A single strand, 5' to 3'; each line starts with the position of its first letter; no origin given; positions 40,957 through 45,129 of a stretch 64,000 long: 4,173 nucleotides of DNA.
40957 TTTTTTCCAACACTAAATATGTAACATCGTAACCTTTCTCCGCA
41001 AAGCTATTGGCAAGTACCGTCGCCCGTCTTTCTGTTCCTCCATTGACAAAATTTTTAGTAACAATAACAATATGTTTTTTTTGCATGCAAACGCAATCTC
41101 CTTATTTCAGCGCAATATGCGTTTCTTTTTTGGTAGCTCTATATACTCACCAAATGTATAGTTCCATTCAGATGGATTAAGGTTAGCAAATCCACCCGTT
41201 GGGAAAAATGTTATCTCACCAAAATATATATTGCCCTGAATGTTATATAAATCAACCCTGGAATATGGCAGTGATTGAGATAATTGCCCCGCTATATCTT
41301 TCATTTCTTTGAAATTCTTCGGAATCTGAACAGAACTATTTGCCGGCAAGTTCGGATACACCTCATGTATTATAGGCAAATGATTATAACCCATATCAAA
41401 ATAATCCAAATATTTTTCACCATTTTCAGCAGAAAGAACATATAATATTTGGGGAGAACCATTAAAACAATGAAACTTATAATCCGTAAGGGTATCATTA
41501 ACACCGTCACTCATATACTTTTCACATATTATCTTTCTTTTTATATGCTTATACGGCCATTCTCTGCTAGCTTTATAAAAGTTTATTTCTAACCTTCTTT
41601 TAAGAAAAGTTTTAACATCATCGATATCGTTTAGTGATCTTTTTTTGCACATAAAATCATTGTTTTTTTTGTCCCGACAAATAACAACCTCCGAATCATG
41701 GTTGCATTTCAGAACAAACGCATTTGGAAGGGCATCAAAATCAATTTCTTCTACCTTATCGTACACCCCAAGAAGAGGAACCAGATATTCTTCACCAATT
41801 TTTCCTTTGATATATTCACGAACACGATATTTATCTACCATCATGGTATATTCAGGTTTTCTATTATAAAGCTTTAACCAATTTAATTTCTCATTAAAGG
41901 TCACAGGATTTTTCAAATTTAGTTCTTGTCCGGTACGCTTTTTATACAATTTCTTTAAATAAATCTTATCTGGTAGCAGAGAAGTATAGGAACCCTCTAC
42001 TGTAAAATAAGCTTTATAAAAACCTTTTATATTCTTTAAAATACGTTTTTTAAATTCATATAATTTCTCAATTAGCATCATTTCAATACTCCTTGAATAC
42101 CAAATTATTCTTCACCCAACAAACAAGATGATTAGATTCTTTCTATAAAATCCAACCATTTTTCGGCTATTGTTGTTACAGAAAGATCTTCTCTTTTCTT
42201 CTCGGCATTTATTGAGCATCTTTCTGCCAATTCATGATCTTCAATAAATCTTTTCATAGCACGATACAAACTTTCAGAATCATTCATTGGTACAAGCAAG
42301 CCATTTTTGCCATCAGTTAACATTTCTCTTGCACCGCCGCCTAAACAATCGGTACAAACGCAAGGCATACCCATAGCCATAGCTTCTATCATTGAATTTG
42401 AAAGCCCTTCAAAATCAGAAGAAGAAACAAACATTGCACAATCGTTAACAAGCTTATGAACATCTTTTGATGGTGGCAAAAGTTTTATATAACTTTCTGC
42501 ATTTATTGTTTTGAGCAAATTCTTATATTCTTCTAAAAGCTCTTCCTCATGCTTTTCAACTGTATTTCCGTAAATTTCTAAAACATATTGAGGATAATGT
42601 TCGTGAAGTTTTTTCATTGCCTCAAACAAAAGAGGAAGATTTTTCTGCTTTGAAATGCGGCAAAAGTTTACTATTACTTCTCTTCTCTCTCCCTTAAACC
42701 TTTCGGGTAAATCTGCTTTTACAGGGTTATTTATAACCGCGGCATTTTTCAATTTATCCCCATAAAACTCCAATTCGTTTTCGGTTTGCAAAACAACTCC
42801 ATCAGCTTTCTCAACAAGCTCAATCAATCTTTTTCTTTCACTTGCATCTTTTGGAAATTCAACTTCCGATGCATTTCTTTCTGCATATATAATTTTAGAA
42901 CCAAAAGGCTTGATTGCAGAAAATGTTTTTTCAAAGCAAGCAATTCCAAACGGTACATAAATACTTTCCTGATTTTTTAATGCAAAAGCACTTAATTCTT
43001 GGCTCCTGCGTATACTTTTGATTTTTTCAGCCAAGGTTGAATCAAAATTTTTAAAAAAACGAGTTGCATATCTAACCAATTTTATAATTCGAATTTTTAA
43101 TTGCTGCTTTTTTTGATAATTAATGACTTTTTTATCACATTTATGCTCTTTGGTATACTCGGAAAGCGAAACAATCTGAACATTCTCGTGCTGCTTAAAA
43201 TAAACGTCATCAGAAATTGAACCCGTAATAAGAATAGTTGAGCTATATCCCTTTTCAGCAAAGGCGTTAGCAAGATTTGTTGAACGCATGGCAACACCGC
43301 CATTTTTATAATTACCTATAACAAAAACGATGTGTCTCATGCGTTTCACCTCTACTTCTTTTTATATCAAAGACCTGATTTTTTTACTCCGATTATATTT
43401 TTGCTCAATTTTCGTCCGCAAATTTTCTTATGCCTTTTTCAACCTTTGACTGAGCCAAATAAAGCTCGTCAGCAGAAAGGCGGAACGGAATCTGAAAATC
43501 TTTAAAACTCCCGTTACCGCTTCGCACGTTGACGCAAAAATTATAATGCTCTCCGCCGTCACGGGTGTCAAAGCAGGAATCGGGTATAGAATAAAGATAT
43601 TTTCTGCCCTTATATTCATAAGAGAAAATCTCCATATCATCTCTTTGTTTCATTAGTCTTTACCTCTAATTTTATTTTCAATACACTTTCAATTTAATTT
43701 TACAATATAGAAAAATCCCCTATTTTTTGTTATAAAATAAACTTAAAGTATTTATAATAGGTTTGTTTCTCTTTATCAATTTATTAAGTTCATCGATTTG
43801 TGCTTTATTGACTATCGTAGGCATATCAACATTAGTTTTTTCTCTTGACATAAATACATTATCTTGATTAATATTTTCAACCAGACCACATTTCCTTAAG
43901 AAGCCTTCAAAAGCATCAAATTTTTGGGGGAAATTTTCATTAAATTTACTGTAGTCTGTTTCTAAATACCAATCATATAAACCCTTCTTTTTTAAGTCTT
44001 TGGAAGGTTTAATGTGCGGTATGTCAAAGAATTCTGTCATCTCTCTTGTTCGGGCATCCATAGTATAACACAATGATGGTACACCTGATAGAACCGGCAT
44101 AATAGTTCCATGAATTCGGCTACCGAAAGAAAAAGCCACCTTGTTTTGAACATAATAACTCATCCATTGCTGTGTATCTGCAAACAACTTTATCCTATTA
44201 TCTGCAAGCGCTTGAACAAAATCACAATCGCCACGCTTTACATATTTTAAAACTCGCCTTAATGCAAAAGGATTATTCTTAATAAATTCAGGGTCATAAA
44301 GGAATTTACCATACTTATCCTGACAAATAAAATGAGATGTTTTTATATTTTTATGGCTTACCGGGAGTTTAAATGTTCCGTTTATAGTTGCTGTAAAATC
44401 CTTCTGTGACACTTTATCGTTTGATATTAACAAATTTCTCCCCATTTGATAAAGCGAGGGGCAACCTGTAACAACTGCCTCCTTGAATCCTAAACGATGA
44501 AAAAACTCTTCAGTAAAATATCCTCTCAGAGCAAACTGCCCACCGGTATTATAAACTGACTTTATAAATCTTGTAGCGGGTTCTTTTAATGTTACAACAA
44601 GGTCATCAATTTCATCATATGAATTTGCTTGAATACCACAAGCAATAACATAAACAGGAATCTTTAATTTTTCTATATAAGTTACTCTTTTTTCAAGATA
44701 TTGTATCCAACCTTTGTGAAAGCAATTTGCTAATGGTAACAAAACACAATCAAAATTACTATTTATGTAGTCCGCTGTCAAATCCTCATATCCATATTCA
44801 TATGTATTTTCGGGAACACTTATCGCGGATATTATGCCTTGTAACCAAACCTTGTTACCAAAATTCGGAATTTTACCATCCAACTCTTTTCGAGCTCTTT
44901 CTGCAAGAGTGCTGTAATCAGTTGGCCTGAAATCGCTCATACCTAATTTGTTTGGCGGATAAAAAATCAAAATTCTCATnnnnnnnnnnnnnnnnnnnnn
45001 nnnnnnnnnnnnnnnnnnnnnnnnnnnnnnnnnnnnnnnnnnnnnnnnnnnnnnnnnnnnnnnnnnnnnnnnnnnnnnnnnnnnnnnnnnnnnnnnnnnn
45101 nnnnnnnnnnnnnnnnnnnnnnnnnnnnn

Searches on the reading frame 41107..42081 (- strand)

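Call 53: search_protein_families(library=pfam, proteins=[window:41107-42081:-], max_evalue=0.001)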
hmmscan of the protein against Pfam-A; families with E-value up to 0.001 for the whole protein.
window:41107-42081:- (324 aa): 1 family
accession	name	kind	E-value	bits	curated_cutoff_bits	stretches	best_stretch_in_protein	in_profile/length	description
PF14305.11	ATPgrasp_TupA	-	2.1e-54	185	25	1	64-314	1-240/241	TupA-like ATPgrasp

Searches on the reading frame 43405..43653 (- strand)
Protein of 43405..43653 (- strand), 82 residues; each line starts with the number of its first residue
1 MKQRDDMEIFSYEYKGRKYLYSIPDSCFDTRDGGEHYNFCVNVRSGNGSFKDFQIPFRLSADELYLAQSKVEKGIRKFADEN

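Call 53: search_protein_families(library=pfam, proteins=[window:43405-43653:-], max_evalue=0.001)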
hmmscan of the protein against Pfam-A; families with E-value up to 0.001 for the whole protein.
window:43405-43653:- (82 aa): 0 families

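Call 111: search_solved_structures(query=window:43405-43653:-, max_evalue=1)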
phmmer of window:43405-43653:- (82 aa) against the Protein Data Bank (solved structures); distinct sequences matched with E-value up to 1: 0.

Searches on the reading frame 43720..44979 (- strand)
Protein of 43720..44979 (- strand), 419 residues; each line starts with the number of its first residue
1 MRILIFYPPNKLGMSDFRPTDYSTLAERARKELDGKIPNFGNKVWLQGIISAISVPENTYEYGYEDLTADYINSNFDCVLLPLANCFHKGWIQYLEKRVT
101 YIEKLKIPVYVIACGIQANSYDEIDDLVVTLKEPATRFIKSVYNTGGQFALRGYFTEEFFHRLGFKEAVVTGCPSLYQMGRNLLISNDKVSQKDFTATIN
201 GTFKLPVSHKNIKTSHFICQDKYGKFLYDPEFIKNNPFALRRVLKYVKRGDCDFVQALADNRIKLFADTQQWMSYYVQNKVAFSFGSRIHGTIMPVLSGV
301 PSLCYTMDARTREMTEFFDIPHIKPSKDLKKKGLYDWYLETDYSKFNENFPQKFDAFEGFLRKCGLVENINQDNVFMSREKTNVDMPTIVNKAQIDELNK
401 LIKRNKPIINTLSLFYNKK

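Call 53: search_protein_families(library=pfam, proteins=[window:43720-44979:-], max_evalue=0.001)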
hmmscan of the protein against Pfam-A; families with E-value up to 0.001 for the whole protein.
window:43720-44979:- (419 aa): 1 family
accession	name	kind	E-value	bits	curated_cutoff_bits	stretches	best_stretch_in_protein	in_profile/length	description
PF04230.19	PS_pyruv_trans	-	1.5e-12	48.4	25.3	1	95-306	83-277/280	Polysaccharide pyruvyl transferase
